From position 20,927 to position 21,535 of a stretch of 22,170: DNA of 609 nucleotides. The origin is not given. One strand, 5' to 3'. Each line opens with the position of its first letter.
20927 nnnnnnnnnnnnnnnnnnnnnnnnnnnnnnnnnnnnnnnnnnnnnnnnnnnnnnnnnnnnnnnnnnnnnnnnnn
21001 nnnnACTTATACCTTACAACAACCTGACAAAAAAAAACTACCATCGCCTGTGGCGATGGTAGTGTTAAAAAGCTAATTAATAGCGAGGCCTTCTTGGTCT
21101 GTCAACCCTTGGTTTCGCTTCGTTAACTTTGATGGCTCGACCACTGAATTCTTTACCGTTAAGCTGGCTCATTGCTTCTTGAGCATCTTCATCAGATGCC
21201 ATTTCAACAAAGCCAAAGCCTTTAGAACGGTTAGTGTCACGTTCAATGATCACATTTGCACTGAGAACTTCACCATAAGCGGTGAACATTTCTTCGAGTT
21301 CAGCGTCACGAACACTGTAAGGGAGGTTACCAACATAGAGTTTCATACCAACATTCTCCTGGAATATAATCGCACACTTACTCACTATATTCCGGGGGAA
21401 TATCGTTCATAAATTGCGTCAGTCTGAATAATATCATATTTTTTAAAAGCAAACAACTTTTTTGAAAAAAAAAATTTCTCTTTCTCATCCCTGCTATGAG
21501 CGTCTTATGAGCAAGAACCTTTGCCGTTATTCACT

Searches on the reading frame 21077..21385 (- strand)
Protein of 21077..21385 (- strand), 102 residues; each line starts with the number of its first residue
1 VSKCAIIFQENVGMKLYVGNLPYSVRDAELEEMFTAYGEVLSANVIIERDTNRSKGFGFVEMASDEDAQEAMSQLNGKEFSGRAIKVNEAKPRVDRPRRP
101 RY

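Call 53: search_protein_families(library=pfam, proteins=[window:21077-21385:-])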
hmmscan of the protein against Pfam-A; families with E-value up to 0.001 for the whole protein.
window:21077-21385:- (102 aa): 2 families
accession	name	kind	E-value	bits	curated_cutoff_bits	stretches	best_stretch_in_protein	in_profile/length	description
PF00076.28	RRM_1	-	2.1e-24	85.6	20.7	1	16-86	1-70/70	RNA recognition motif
PF13893.12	RRM_5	-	0.00052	20.1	27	1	28-91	42-100/125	RNA recognition motif. (a.k.a. RRM, RBD, or RNP domain)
